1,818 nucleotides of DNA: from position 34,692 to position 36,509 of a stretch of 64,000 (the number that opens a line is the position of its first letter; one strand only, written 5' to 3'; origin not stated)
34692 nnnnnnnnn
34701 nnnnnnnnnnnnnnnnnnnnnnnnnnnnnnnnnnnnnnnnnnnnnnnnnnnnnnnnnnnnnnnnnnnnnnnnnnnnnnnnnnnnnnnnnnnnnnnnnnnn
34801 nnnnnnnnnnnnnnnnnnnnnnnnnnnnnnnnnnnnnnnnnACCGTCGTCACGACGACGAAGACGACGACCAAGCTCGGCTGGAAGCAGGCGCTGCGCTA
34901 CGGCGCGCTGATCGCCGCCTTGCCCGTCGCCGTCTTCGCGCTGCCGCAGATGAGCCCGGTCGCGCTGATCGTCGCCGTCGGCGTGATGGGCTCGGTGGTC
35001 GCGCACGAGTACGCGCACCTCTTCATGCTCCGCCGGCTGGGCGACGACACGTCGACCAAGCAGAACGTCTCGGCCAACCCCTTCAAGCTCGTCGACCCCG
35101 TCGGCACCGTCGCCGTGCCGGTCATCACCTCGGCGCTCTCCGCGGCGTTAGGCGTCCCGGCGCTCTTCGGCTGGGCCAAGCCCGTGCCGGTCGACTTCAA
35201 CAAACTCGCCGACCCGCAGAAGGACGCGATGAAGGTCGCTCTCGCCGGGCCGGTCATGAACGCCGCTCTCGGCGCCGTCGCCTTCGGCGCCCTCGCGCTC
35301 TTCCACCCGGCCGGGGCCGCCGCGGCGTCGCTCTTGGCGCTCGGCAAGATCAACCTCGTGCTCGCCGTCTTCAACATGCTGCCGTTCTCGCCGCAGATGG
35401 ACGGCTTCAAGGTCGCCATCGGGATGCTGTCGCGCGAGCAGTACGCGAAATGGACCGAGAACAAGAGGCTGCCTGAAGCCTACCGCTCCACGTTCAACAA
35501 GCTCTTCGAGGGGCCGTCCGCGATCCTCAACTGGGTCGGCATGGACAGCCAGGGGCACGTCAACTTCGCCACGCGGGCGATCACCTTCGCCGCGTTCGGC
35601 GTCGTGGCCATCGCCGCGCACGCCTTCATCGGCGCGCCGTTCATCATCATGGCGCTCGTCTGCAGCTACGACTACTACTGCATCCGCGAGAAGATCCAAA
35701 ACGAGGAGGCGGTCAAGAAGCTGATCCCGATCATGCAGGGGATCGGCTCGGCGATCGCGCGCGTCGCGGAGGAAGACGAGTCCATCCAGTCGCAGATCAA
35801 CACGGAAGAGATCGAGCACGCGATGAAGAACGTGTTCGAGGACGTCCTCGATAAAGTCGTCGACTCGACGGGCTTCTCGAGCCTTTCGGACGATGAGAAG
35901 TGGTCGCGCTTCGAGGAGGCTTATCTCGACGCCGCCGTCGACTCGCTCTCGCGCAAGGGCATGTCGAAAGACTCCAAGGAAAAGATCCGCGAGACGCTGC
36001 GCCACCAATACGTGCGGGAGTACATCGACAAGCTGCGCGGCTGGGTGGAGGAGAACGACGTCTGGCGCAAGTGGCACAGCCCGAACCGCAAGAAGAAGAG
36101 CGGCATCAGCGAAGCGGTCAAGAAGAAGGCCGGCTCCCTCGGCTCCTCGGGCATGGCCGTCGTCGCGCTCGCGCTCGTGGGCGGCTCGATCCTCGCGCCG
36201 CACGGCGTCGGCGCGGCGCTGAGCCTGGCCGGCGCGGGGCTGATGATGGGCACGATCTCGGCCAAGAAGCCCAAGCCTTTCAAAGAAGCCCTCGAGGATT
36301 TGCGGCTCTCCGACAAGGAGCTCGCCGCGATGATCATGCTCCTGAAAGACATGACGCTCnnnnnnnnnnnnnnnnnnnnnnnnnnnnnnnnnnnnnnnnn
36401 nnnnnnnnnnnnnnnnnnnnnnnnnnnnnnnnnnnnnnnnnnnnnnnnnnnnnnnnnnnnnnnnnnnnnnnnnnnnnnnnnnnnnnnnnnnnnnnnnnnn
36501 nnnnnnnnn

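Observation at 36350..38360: Complete ClpB/ClpC-type two-ring AAA+ module embedded in a membrane protein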

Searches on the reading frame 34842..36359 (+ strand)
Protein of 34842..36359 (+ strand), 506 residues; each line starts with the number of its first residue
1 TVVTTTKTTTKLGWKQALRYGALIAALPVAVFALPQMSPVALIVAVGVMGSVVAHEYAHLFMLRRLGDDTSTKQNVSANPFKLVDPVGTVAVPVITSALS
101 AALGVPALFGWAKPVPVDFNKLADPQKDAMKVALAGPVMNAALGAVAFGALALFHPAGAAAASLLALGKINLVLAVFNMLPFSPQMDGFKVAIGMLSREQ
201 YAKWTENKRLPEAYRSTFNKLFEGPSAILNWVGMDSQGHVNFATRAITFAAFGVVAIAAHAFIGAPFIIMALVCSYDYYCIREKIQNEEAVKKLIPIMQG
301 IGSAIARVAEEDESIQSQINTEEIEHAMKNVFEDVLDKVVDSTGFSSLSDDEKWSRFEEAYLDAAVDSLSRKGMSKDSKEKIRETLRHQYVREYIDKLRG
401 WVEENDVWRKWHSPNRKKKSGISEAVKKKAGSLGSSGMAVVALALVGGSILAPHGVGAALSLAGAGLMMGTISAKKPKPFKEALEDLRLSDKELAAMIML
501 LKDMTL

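Call 31: find_related_loci(query=A1, collection=genome_contigs, flank=10000)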
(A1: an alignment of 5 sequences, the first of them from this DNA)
Query A1 (415 aa) in genome_contigs; peptide patterns used: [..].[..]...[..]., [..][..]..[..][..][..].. (x = any residue, [..] = any of these).
599 stretches matched a pattern (row limit reached: there are more); 537 encode a relative of the query (tblastn E <= 1e-3); the best 80 are kept; 79 distinct loci.
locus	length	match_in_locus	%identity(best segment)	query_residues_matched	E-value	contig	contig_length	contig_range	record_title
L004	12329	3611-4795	48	25-413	2e-118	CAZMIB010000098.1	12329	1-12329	MAG TPA_asm: uncultured Elusimicrobia sp. isolate binchicken_co185_179 genome assembly, contig: NODE_8129_length_12329_c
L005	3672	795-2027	48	6-408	4e-120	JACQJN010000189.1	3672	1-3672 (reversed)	MAG: Elusimicrobia bacterium isolate NC_groundwater_1152_Ag_S-0.1um_51_25 S_p1_S3_coassembly_k141_1630067, whole genome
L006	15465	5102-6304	48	11-406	1e-105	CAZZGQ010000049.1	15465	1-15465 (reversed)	MAG TPA_asm: uncultured Elusimicrobia sp. isolate SRP272529_co2_26 genome assembly, contig: NODE_6619_length_15465_cov_1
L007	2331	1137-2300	43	11-400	4e-94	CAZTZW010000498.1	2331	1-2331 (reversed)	MAG TPA_asm: uncultured Elusimicrobia sp. isolate SRP302895_co1_139 genome assembly, contig: NODE_111295_length_2331_cov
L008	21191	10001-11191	42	17-408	3e-87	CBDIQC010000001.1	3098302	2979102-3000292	MAG: uncultured Elusimicrobia bacterium isolate NI882-mx-bin12 genome assembly, contig: N-N882-C16, whole genome shotgun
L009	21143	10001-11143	40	30-408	2e-86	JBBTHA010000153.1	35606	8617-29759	MAG: Elusimicrobiota bacterium isolate H41-bin160_1 H41_bin160_1_000000000153, whole genome shotgun sequence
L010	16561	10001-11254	41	7-408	4e-85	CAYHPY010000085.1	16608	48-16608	MAG TPA_asm: uncultured Elusimicrobia bacterium isolate ERP119705_co15_38 genome assembly, contig: NODE_3594_length_1660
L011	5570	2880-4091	40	11-408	1e-82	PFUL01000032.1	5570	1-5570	MAG: Elusimicrobia bacterium CG_4_9_14_3_um_filter_62_55 CG_4_9_14_3_um_filter_150_scaffold_19298_c, whole genome shotgu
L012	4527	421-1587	40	24-407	9e-78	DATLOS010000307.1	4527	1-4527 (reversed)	MAG TPA_asm: Elusimicrobiota bacterium isolate SMAG_U13832 k141_5645983, whole genome shotgun sequence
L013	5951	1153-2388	39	10-415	1e-77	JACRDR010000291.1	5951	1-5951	MAG: Elusimicrobia bacterium isolate NC_groundwater_1677_Pr3_B-0.1um_68_8 SR-2_scaffold_141_2334506, whole genome shotgu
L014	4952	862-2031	40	31-408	5e-76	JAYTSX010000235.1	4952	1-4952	MAG: Elusimicrobiota bacterium isolate GFS_5282 GFS_5282_234, whole genome shotgun sequence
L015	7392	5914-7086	37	31-408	8e-75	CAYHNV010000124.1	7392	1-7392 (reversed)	MAG TPA_asm: uncultured Elusimicrobia bacterium isolate ERP119705_co13_643 genome assembly, contig: NODE_12602_length_73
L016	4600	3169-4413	37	3-408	6e-71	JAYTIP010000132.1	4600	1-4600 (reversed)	MAG: Elusimicrobiota bacterium isolate GFS_2774 GFS_2774_131, whole genome shotgun sequence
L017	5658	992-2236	38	3-408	5e-70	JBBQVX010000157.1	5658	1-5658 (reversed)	MAG: Elusimicrobiota bacterium isolate Co_metawrap_2019 Cmw_2019_k141_19162241_length_5658_cov_8.0000, whole genome shot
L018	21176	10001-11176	38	31-408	1e-67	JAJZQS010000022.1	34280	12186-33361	MAG: bacterium isolate SKS1.bin53 NODE_2186_length_34280_cov_7.664627, whole genome shotgun sequence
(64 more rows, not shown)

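Call 33: search_protein_representatives(alignment_id=A1)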
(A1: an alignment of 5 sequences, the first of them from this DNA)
Query: 5 sequences, 413 profile positions. Proteins with E-value up to 0.001 (for the whole library): 14448; up to 1e-10: 5619; up to 1e-30: 216. The best 150 are listed.
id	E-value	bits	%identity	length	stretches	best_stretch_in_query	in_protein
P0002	5.4e-203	690.5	-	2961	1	2-412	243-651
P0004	7.7e-193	657.0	-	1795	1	7-413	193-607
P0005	2.0e-170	583.2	-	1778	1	3-412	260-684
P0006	1.2e-168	577.4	-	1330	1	3-412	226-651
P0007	4.8e-167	572.1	-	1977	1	3-409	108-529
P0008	3.2e-165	566.1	-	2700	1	2-407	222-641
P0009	4.1e-163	559.1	-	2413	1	11-412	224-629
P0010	2.2e-162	556.7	-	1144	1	9-412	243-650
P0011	3.2e-158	543.0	-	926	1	35-411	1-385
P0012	3.1e-155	533.2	-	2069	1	11-407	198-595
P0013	1.1e-143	495.1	-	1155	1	9-407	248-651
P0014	7.4e-143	492.4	-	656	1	6-406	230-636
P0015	3.6e-141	486.8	-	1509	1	10-407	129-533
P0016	1.9e-137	474.6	-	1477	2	3-264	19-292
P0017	1.0e-130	452.4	-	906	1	20-406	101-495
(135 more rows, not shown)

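Call 37: find_homologous_proteins(query=A1, max_evalue=1e-20)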
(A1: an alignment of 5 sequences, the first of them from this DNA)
Query A1 (5 sequences) (415 aa, profile of the alignment): 1028 proteins with E <= 1e-20 among 8000 candidates; the best 120 are listed.
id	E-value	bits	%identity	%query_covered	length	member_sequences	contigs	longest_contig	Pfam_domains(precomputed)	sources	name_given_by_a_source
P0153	7.0e-189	646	40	91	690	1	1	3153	PF02163.29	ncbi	ncbi:MAG: hypothetical protein COV48_12280, partial [Elusimicrobia bacterium CG11_big_fil_rev_8_21_1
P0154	8.5e-188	642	40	91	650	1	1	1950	PF02163.29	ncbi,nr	ncbi:MAG: site-2 protease family protein, partial [Elusimicrobiota bacterium]|nr:site-2 protease fam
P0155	1.3e-157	543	41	75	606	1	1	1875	PF02163.29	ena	-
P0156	4.8e-57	211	42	33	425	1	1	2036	-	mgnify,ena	mgnify:CR=1 FL=1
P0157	1.5e-40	157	47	34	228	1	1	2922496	PF02163.29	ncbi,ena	-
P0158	1.3e-39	154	47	36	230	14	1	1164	PF02163.29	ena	-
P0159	2.4e-39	153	45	37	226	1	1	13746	PF02163.29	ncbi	-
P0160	3.0e-39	153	45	35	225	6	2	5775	PF02163.29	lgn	-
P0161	3.1e-39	153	48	35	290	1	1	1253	PF02163.29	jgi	jgi:Zn-dependent protease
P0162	4.5e-39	152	45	36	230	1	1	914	PF02163.29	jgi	jgi:Zn-dependent protease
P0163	5.9e-39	152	47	36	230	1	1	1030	PF02163.29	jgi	jgi:Zn-dependent protease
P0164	6.5e-39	152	45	35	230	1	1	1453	PF02163.29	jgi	-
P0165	7.1e-39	152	46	36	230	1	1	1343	PF02163.29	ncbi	-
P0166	7.2e-39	152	45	37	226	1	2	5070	PF02163.29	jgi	jgi:Zn-dependent protease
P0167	7.3e-39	152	46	37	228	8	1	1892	PF02163.29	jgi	jgi:Zn-dependent protease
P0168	8.0e-39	151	47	37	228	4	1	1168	PF02163.29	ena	-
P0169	8.1e-39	151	45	35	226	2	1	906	PF02163.29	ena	-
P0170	8.6e-39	151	42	39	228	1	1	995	PF02163.29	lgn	-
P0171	9.3e-39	151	48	35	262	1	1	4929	PF02163.29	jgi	jgi:Zn-dependent protease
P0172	9.6e-39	151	44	36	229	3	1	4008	PF02163.29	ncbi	-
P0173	1.1e-38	151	44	37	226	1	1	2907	PF02163.29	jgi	jgi:Zn-dependent protease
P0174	1.1e-38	151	46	36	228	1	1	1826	PF02163.29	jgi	jgi:Zn-dependent protease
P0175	1.4e-38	151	45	37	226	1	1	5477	PF02163.29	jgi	-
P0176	1.5e-38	151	45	36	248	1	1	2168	PF02163.29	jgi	jgi:Zn-dependent protease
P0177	1.5e-38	151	47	36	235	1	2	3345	PF02163.29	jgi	jgi:Zn-dependent protease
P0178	1.5e-38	150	47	36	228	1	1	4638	PF02163.29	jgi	-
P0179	1.5e-38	150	47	36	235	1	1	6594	PF02163.29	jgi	jgi:Zn-dependent protease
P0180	1.6e-38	150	47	37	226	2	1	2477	PF02163.29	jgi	jgi:Zn-dependent protease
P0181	1.6e-38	150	45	36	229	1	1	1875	PF02163.29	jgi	jgi:Zn-dependent protease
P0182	1.8e-38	150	47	37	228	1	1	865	PF02163.29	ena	-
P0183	1.8e-38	150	49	36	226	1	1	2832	PF02163.29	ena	-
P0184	1.8e-38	150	47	36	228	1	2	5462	PF02163.29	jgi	jgi:Zn-dependent protease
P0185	1.8e-38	150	47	36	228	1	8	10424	PF02163.29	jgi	jgi:Zn-dependent protease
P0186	2.0e-38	150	46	37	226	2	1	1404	PF02163.29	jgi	jgi:Zn-dependent protease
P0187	2.0e-38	150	46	39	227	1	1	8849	PF02163.29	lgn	-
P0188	2.1e-38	150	47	36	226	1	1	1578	PF02163.29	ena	-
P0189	2.2e-38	150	42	36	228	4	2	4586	PF02163.29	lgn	-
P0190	2.4e-38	150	47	36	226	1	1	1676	PF02163.29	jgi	jgi:Zn-dependent protease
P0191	2.4e-38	150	47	36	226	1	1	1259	PF02163.29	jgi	jgi:Zn-dependent protease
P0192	2.4e-38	150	48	36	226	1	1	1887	PF02163.29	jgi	jgi:Zn-dependent protease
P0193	2.5e-38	150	41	42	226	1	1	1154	PF02163.29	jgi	jgi:Zn-dependent protease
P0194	2.6e-38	150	46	37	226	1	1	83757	PF02163.29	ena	-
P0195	2.6e-38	150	48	35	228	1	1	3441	PF02163.29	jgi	jgi:Zn-dependent protease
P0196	2.7e-38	150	46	37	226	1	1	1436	PF02163.29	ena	-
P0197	2.7e-38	150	47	36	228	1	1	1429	PF02163.29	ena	-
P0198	2.9e-38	150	46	37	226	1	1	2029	PF02163.29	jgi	-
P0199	3.1e-38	149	47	36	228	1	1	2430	PF02163.29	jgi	jgi:Zn-dependent protease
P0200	3.1e-38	149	45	37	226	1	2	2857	PF02163.29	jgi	jgi:Zn-dependent protease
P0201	3.2e-38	149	47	36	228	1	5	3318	PF02163.29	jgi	jgi:Zn-dependent protease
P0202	3.2e-38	149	47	36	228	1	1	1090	PF02163.29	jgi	jgi:Zn-dependent protease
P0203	3.3e-38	149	47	36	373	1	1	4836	PF02163.29,PF04828.23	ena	-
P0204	3.3e-38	149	49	37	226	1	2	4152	PF02163.29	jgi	jgi:Zn-dependent protease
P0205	3.3e-38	149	47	36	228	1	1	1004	PF02163.29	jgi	jgi:Zn-dependent protease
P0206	3.4e-38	149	45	36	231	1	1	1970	PF02163.29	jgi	jgi:Zn-dependent protease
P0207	3.4e-38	149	47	36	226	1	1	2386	PF02163.29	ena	-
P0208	3.6e-38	149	47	36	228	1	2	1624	PF02163.29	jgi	jgi:Zn-dependent protease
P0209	3.7e-38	149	47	36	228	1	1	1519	PF02163.29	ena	-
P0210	3.7e-38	149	47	36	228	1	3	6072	PF02163.29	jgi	jgi:Zn-dependent protease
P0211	3.8e-38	149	46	36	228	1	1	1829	PF02163.29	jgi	jgi:Zn-dependent protease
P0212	3.9e-38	149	45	37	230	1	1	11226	PF02163.29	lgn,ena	-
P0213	4.0e-38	149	47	37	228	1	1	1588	PF02163.29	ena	-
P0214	4.0e-38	149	42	38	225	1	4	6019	PF02163.29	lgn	-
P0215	4.2e-38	149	45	35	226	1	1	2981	PF02163.29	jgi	jgi:Zn-dependent protease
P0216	4.2e-38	149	47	37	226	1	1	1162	PF02163.29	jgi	jgi:Zn-dependent protease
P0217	4.4e-38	149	46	37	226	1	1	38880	PF02163.29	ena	-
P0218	4.5e-38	149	46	36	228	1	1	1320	PF02163.29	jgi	jgi:Zn-dependent protease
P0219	4.6e-38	149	48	37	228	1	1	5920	PF02163.29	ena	-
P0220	4.6e-38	149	48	37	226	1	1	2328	PF02163.29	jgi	jgi:Zn-dependent protease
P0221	4.7e-38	149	49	35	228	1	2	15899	PF02163.29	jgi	jgi:Zn-dependent protease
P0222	4.7e-38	149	48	35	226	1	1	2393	PF02163.29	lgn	-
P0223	4.9e-38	149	47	36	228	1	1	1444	PF02163.29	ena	-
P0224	5.1e-38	149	47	36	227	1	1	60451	PF02163.29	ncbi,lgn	-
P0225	5.2e-38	149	48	36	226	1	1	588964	PF02163.29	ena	-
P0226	5.2e-38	149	48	37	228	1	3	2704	PF02163.29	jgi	jgi:Zn-dependent protease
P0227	5.2e-38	149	47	36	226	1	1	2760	PF02163.29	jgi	jgi:Zn-dependent protease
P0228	5.4e-38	149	47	36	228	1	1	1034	PF02163.29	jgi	jgi:Zn-dependent protease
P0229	5.5e-38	149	47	36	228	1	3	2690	PF02163.29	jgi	jgi:Zn-dependent protease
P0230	5.7e-38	149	46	36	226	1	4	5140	PF02163.29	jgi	jgi:Zn-dependent protease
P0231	5.7e-38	149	47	35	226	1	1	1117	PF02163.29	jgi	jgi:Zn-dependent protease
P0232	5.8e-38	149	47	38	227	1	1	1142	PF02163.29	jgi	-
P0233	5.9e-38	149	46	37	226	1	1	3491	PF02163.29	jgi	jgi:Zn-dependent protease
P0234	5.9e-38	149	47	36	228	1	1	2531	PF02163.29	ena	-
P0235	6.1e-38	149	46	36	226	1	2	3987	PF02163.29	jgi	-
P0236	6.1e-38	148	46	36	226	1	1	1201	PF02163.29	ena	-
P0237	6.2e-38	148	46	36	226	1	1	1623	PF02163.29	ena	-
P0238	6.2e-38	148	48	37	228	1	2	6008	PF02163.29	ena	-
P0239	6.3e-38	148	46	37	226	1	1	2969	PF02163.29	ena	-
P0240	6.4e-38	148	47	36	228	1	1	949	PF02163.29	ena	-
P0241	6.4e-38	148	50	35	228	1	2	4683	PF02163.29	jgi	jgi:Zn-dependent protease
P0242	6.4e-38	148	46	37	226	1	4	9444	PF02163.29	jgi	jgi:Zn-dependent protease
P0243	6.5e-38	148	47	36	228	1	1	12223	PF02163.29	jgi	-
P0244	6.8e-38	148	45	36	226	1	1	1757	PF02163.29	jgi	jgi:Zn-dependent protease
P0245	7.1e-38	148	43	37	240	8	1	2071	PF02163.29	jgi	jgi:Zn-dependent protease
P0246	7.2e-38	148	48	35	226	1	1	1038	PF02163.29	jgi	jgi:Zn-dependent protease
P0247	7.5e-38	148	46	36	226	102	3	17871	PF02163.29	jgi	jgi:Zn-dependent protease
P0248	7.8e-38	148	47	36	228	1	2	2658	PF02163.29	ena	-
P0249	7.8e-38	148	46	36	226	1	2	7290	PF02163.29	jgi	jgi:Zn-dependent protease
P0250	8.0e-38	148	46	39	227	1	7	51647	PF02163.29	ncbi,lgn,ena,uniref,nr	ncbi:peptidase M50 [Nitrobacter sp. Nb-311A]|uniref:site-2 protease family protein n=1 Tax=unclassif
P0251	8.0e-38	148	46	36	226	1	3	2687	PF02163.29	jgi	jgi:Zn-dependent protease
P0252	8.3e-38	148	46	37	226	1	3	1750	PF02163.29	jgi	jgi:Zn-dependent protease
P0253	8.3e-38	148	45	36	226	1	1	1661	PF02163.29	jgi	jgi:Zn-dependent protease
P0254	8.4e-38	148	44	37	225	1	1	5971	PF02163.29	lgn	-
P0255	8.4e-38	148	48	35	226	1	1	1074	PF02163.29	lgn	-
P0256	8.6e-38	148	48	32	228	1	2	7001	PF02163.29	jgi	jgi:Zn-dependent protease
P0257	8.7e-38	148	47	32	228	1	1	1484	PF02163.29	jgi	jgi:Zn-dependent protease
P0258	9.0e-38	148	45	36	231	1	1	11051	PF02163.29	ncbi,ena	-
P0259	9.0e-38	148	47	36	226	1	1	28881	PF02163.29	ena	-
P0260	9.2e-38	148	44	37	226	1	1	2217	PF02163.29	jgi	jgi:Zn-dependent protease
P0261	9.4e-38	148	45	36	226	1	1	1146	PF02163.29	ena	-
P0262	9.5e-38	148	47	35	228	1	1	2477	PF02163.29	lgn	-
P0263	9.6e-38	148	48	35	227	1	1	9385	PF02163.29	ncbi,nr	ncbi:MAG: hypothetical protein QOD09_619 [Bradyrhizobium sp.]|nr:hypothetical protein [Bradyrhizobiu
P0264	9.6e-38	148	48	35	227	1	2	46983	PF02163.29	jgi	jgi:Zn-dependent protease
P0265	9.6e-38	148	40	37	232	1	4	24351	PF02163.29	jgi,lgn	-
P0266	9.8e-38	148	47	35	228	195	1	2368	PF02163.29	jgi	jgi:Zn-dependent protease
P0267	9.9e-38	148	47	38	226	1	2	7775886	PF02163.29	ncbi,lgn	ncbi:site-2 protease family protein [Bradyrhizobium cenepequi]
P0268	1.0e-37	148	46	37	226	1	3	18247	PF02163.29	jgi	-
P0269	1.0e-37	148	46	37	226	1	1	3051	PF02163.29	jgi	-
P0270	1.1e-37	148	45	36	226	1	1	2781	PF02163.29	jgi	jgi:Zn-dependent protease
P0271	1.1e-37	148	44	36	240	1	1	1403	PF02163.29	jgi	jgi:Zn-dependent protease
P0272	1.1e-37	148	44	36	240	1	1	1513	PF02163.29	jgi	jgi:Zn-dependent protease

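Call 49: predict_structure(alignment_id=A2)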
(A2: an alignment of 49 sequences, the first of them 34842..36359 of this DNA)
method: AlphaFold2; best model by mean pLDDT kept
length: 506 residues; sequences in the alignment: 49
mean_pLDDT: 74.5   pTM: 0.54
mean pLDDT of the five models: 74.5, 74.1, 73.1, 72.4, 71.2
residues with pLDDT >= 90: 194; 70-90: 119; 50-70: 94; < 50: 99
segments of 3 or more residues with pLDDT < 50: 1-12, 207-215, 221-223, 225-227, 251-275, 445-478, 504-506
pLDDT, mean of each block of 10 residues (from residue 1): 35 60 60 66 88 93 94 82 81 77 71 80 91 96 97 94 92 91 82 88 58 49 47 53 54 47 38 59 90 94 94 92 92 96 95 97 98 94 98 97 96 75 68 65 46 34 32 41 59 67 45
secondary structure, 60 per line:
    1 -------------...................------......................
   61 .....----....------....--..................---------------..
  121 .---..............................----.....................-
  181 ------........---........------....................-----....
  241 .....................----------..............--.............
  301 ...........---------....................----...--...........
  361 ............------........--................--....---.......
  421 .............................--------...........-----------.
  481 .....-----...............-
elements in order: H14-32 H39-65 H70-73 H80-83 H86-103 H125-154 H159-179 H187-194 H198-205 H212-231 H237-261 H272-285 H288-311 H321-340 H350-372 H379-386 H389-404 H407-410 H414-449 H458-468 H480-485 H491-505
